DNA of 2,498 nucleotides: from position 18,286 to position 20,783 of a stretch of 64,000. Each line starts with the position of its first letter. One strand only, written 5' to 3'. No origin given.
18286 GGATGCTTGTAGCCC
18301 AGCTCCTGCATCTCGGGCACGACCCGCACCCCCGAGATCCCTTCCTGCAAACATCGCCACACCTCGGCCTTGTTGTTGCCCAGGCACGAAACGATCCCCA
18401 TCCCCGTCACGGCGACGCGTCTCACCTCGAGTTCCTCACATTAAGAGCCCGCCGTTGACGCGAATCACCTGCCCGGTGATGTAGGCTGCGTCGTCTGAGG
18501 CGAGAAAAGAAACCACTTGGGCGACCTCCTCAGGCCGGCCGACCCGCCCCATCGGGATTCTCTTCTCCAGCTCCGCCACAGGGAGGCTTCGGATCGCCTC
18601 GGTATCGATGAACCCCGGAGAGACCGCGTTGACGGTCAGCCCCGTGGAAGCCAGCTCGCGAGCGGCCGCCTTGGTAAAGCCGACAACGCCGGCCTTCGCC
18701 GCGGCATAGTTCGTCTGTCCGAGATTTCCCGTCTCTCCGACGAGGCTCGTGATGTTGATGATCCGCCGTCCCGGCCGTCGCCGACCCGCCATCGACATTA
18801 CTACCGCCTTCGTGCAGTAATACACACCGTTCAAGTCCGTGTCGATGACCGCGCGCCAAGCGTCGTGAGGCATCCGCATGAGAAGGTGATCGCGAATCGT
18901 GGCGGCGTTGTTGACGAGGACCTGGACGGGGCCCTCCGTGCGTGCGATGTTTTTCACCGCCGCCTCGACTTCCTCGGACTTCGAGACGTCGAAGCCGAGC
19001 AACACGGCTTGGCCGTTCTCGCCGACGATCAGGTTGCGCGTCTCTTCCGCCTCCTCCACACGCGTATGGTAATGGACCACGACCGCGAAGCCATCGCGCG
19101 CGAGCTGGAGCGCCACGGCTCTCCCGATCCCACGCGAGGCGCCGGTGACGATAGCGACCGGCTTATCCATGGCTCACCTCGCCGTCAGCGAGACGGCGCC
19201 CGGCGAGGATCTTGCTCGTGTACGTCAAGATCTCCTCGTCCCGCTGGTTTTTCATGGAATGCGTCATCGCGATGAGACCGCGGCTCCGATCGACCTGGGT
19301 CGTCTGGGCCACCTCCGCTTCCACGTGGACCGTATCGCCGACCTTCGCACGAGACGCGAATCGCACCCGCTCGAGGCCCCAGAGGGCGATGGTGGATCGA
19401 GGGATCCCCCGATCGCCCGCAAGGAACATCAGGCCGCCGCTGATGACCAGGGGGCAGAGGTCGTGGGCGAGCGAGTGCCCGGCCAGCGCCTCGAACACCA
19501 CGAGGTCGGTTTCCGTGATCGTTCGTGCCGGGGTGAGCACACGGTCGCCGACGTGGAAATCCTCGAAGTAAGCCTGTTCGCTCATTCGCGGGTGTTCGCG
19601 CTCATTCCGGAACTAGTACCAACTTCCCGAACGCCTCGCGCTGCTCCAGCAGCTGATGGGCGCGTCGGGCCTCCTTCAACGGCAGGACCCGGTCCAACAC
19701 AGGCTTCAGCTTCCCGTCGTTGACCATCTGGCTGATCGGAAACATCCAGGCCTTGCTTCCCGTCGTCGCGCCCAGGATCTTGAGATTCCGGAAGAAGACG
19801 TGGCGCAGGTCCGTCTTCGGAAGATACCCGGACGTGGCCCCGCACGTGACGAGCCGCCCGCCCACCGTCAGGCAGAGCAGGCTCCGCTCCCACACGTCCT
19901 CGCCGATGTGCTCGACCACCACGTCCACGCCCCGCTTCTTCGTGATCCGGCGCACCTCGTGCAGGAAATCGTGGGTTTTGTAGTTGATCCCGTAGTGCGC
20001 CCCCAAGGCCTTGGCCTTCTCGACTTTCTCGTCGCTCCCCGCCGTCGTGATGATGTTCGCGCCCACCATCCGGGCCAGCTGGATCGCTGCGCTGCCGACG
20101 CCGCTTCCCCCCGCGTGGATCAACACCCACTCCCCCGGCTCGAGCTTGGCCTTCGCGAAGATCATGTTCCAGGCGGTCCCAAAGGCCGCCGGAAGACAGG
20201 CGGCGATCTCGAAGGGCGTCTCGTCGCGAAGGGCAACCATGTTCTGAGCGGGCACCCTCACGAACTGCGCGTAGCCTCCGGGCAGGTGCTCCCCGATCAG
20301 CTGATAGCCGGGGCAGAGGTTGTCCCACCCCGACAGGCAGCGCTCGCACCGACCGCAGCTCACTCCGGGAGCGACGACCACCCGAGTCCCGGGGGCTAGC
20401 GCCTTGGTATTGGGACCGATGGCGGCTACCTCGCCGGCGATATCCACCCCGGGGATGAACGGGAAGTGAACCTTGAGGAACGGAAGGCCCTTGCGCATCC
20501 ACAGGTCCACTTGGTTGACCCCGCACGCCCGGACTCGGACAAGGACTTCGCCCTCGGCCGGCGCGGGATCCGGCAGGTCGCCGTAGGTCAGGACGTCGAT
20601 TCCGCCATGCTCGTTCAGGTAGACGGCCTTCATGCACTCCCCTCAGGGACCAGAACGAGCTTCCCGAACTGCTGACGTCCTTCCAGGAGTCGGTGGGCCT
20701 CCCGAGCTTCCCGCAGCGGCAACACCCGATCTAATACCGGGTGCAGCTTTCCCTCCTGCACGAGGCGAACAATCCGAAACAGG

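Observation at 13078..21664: Duplicated private FAS-II elongation module (DH-KR-KAS-DH-KR-KAS-KAS-ACP plus two tandem enoyl-reductase-like MDRs)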

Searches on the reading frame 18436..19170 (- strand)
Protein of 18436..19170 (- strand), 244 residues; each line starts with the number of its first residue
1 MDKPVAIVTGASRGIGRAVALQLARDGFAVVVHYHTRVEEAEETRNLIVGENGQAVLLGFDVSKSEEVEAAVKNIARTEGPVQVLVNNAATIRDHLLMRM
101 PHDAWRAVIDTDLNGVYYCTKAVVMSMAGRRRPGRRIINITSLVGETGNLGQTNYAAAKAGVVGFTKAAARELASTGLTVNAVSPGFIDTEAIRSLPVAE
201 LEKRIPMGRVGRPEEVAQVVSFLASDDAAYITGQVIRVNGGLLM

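Call 5: search_protein_families(library=pfam, proteins=[window:18436-19170:-], max_evalue=0.001)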
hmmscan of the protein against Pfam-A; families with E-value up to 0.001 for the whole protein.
window:18436-19170:- (244 aa): 5 families
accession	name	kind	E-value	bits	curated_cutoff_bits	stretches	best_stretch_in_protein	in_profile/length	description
PF13561.12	adh_short_C2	-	1.3e-58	198.8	27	1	10-242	1-235/236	Enoyl-(Acyl carrier protein) reductase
PF00106.31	adh_short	-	4e-51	173.7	26.6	1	5-195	2-189/195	short chain dehydrogenase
PF08659.16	KR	-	1.5e-17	64.5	22.6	1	7-184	4-174/180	KR domain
PF13460.12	NAD_binding_10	-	5.9e-05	23.4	27.2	1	10-221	1-178/184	NAD(P)H-binding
PF23441.1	SDR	-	0.00074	19.4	27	0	152-243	160-256/258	SDR-like rossmann domain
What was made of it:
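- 18436..19170 (-): KR1: FabG-type 3-oxoacyl-ACP reductase with an intact Ser-Tyr-Lys triad. adh_short_C2 198.8 bits (call 5).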

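Call 9: search_protein_families(library=ncbifam, proteins=[window:18436-19170:-], max_evalue=0.00001)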
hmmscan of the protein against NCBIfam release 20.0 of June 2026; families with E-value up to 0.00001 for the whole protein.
window:18436-19170:- (244 aa): 225 families (the best 25 are shown)
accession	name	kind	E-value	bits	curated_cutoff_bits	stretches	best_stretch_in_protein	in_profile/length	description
TIGR01830.1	3oxo_ACP_reduc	equivalog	2.5e-84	282.7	297.75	1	6-242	1-238/239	3-oxoacyl-[acyl-carrier-protein] reductase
NF004200.0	PRK05653.1-5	equivalog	8.9e-83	277.5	273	1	6-242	5-241/242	3-oxoacyl-ACP reductase FabG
NF004197.0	PRK05653.1-1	equivalog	2.4e-82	276.3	332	1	2-244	6-248/249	3-oxoacyl-ACP reductase FabG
NF053542.1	FlxB_rubin_SDR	equivalog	4.2e-82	275.5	340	1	5-242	2-239/239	flexirubin biosynthesis SDR family reductase FlxB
NF009466.0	PRK12826.1-2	subfamily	5.4e-75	252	222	1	4-242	4-244/248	3-oxoacyl-ACP reductase FabG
TIGR01829.1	AcAcCoA_reduct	subfamily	5.8e-75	252.1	302.1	1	5-244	2-242/242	acetoacetyl-CoA reductase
NF004198.0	PRK05653.1-3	equivalog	1e-74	251.1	296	1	5-244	9-248/248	3-oxoacyl-ACP reductase FabG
NF009464.0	PRK12824.1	subfamily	1.8e-72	244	269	1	4-244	3-244/245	3-oxoacyl-ACP reductase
NF004199.0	PRK05653.1-4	equivalog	2e-68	230.6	301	1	6-244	8-247/247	3-oxoacyl-ACP reductase FabG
TIGR01831.1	fabG_rel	equivalog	3.1e-67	226.4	338.85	1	7-243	2-239/239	3-ketoacyl-ACP reductase FabG2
NF009546.0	PRK12935.1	equivalog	1.4e-61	208.2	418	1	4-244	7-247/247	acetoacetyl-CoA reductase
NF047420.2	EF_P_mod_YmfI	equivalog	2.1e-59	201.2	238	1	6-242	2-235/236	elongation factor P 5-aminopentanone reductase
NF040605.2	mycolic_FabG1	exception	2.6e-59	200.9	420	1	7-244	5-231/233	3-oxoacyl-ACP reductase FabG1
NF009384.0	PRK12743.1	equivalog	4.3e-57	193.3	264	1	4-243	7-248/258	SDR family oxidoreductase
NF006110.0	PRK08261.1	equivalog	8.8e-57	193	410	1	3-241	214-449/454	3-oxoacyl-ACP reductase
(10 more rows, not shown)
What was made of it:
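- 18436..19170 (-): NCBIfam FabG model NF004200 scores 277.5 bits against a cutoff of 273 (call 9).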

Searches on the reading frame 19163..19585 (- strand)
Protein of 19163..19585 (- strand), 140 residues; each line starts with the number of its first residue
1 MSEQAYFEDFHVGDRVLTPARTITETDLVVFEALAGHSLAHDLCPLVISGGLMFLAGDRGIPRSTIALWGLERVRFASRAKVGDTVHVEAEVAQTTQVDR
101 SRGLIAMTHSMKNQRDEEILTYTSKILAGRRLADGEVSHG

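Call 5: search_protein_families(library=pfam, proteins=[window:19163-19585:-], max_evalue=0.001)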
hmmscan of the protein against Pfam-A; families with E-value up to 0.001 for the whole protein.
window:19163-19585:- (140 aa): 2 families
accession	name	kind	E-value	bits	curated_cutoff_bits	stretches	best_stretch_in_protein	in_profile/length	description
PF13452.11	FAS1_DH_region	-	0.0007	20.2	22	0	67-121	75-131/132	FAS1-like, dehydratase domain region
PF01575.25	MaoC_dehydratas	-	0.00072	19.6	27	0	39-102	52-111/123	MaoC like domain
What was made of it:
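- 19163..19585 (-): DH1: hot-dog protein derived from a MaoC dehydratase, lacking the catalytic Asp/His segment (pseudoenzyme; probable partner of DH2). Sub-threshold MaoC hit (call 5).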

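Call 9: search_protein_families(library=ncbifam, proteins=[window:19163-19585:-], max_evalue=0.00001)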
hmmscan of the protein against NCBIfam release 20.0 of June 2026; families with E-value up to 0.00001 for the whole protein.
window:19163-19585:- (140 aa): 1 family
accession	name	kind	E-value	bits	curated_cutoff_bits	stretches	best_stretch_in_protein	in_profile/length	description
TIGR02278.1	PaaN-DH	equivalog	4.4e-08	31.8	562.8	1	5-127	523-661/664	phenylacetic acid degradation bifunctional protein PaaZ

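Call 61: find_homologous_proteins(query=window:19163-19585:-, max_evalue=1e-10)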
Query window:19163-19585:- (140 aa): 51 proteins with E <= 1e-10 among 139 candidates.
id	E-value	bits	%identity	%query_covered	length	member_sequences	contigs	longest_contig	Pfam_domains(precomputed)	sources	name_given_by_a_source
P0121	1.0e-56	208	73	100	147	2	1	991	PF01575.26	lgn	-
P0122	1.9e-56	208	70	100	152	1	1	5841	PF01575.26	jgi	-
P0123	4.0e-56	207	73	100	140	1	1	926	-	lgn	-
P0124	4.5e-55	203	74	99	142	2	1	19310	PF01575.26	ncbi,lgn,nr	ncbi:MAG: hypothetical protein HY615_11290 [Candidatus Rokubacteria bacterium]|nr:hypothetical prote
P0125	6.4e-54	199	72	95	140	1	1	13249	PF01575.26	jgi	jgi:acyl dehydratase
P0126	7.2e-54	199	72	100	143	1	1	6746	PF01575.26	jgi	jgi:3-hydroxybutyryl-CoA dehydratase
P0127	2.7e-53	197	76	94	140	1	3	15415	PF01575.26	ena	-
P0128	3.1e-53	197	73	100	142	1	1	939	PF01575.26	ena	-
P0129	5.5e-52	193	70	100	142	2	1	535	PF01575.26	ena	-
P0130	7.2e-52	193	70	95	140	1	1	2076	PF13452.12,PF01575.26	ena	-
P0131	3.1e-51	191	69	93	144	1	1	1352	PF01575.26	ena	-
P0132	4.5e-51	190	68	100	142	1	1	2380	-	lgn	-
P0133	3.3e-49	184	68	100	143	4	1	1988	PF13452.12,PF01575.26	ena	-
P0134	2.3e-48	181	66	100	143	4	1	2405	PF13452.12,PF01575.26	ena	-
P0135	4.2e-45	171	57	95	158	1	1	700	PF13452.12,PF01575.26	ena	-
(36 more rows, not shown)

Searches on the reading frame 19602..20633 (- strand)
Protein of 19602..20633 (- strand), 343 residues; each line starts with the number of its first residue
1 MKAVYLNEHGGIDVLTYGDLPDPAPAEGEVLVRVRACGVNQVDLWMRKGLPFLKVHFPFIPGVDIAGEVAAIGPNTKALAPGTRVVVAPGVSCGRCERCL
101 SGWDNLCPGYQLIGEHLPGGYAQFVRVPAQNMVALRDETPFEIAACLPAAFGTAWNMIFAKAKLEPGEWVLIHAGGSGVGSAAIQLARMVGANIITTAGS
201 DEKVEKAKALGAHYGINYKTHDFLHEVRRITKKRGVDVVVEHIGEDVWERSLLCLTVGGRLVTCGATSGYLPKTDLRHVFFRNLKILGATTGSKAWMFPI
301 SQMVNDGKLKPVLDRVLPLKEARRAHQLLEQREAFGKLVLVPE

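Call 5: search_protein_families(library=pfam, proteins=[window:19602-20633:-], max_evalue=0.001)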
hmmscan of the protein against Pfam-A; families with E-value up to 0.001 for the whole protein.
window:19602-20633:- (343 aa): 3 families
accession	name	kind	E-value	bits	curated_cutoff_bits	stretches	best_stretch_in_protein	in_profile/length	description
PF00107.32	ADH_zinc_N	-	6e-32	110.8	31.8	1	178-294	1-118/129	Zinc-binding dehydrogenase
PF08240.17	ADH_N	-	3.2e-28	98.4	23.5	1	27-136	2-103/104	Alcohol dehydrogenase GroES-like domain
PF13602.12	ADH_zinc_N_2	-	2.1e-24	87.4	27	1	210-340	1-134/134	Zinc-binding dehydrogenase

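Call 9: search_protein_families(library=ncbifam, proteins=[window:19602-20633:-], max_evalue=0.00001)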
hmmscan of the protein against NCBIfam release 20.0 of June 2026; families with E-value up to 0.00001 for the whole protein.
window:19602-20633:- (343 aa): 27 families (the best 25 are shown)
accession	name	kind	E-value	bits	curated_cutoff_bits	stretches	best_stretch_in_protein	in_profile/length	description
TIGR02824.1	quinone_pig3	subfamily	2.1e-75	253.7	296.8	2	116-340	89-323/325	putative NAD(P)H quinone oxidoreductase, PIG3 family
NF010344.0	PRK13771.1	subfamily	6.2e-52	176.6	349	1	1-340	1-331/334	putative alcohol dehydrogenase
NF008024.0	PRK10754.1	subfamily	8.5e-45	153.2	348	2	119-276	93-250/327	NADPH:quinone reductase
TIGR01751.1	crot-CoA-red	equivalog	1.9e-42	145.4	378.55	2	20-222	30-245/398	crotonyl-CoA carboxylase/reductase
NF041172.1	AcrlCoa_red_Thmprot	equivalog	2.1e-42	145.2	500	1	1-340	1-332/334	acryloyl-CoA reductase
NF041097.1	keto_inos_dh_IolM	equivalog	8.6e-42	143.1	450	1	18-339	43-387/389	scyllo-inosose 3-dehydrogenase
NF003808.0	PRK05396.1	equivalog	1.9e-38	132.2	380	1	17-340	15-338/341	L-threonine 3-dehydrogenase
TIGR00692.1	tdh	equivalog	7.5e-36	123.8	458.35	1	19-341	15-339/340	L-threonine 3-dehydrogenase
TIGR03989.1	Rxyl_3153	subfamily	5.8e-30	104.8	440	2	24-108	23-106/370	NDMA-dependent alcohol dehydrogenase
NF006940.0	PRK09422.1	equivalog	1.4e-29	103.2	344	1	26-339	23-332/338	alcohol dehydrogenase AdhP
NF047908.1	AldhRedAhr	equivalog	9e-29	100.4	470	1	27-339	28-332/335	NADPH-dependent aldehyde reductase Ahr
NF007489.0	PRK10083.1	equivalog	6.7e-28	97.6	376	1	15-227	12-222/339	Zn-dependent oxidoreductase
TIGR03451.1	mycoS_dep_FDH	equivalog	4.1e-27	94.9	512.9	2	23-107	22-104/358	S-(hydroxymethyl)mycothiol dehydrogenase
TIGR02817.1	adh_fam_1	subfamily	2.8e-25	89.5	284.05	2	118-233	95-215/336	zinc-binding alcohol dehydrogenase family protein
TIGR03201.1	dearomat_had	equivalog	5.8e-25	88.1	338.65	1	20-238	16-240/349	6-hydroxycyclohex-1-ene-1-carbonyl-CoA dehydrogenase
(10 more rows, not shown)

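Call 38: search_solved_structures(query=window:19602-20633:-, max_evalue=1e-40, show_alignments=2)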
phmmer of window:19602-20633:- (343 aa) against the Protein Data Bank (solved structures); distinct sequences matched with E-value up to 1e-40: 7.
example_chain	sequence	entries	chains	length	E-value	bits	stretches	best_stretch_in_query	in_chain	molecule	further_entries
2eih_A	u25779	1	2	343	2e-101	342.7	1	1-340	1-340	Alcohol dehydrogenase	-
5k1s_A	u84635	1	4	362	3.8e-58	200.4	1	1-342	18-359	Oxidoreductase, zinc-binding dehydrogenase family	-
4jbg_A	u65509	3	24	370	4.5e-47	163.9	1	11-342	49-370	Alcohol dehydrogenase (Zinc)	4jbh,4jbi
4j6f_A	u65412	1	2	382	5.9e-45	157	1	1-343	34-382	Putative alcohol dehydrogenase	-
2oby_A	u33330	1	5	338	2.2e-44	155.1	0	117-340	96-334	Putative quinone oxidoreductase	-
2j8z_A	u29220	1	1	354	2.9e-44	154.7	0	117-340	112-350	QUINONE OXIDOREDUCTASE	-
4dup_A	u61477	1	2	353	5.2e-42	147.3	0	119-340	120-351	quinone oxidoreductase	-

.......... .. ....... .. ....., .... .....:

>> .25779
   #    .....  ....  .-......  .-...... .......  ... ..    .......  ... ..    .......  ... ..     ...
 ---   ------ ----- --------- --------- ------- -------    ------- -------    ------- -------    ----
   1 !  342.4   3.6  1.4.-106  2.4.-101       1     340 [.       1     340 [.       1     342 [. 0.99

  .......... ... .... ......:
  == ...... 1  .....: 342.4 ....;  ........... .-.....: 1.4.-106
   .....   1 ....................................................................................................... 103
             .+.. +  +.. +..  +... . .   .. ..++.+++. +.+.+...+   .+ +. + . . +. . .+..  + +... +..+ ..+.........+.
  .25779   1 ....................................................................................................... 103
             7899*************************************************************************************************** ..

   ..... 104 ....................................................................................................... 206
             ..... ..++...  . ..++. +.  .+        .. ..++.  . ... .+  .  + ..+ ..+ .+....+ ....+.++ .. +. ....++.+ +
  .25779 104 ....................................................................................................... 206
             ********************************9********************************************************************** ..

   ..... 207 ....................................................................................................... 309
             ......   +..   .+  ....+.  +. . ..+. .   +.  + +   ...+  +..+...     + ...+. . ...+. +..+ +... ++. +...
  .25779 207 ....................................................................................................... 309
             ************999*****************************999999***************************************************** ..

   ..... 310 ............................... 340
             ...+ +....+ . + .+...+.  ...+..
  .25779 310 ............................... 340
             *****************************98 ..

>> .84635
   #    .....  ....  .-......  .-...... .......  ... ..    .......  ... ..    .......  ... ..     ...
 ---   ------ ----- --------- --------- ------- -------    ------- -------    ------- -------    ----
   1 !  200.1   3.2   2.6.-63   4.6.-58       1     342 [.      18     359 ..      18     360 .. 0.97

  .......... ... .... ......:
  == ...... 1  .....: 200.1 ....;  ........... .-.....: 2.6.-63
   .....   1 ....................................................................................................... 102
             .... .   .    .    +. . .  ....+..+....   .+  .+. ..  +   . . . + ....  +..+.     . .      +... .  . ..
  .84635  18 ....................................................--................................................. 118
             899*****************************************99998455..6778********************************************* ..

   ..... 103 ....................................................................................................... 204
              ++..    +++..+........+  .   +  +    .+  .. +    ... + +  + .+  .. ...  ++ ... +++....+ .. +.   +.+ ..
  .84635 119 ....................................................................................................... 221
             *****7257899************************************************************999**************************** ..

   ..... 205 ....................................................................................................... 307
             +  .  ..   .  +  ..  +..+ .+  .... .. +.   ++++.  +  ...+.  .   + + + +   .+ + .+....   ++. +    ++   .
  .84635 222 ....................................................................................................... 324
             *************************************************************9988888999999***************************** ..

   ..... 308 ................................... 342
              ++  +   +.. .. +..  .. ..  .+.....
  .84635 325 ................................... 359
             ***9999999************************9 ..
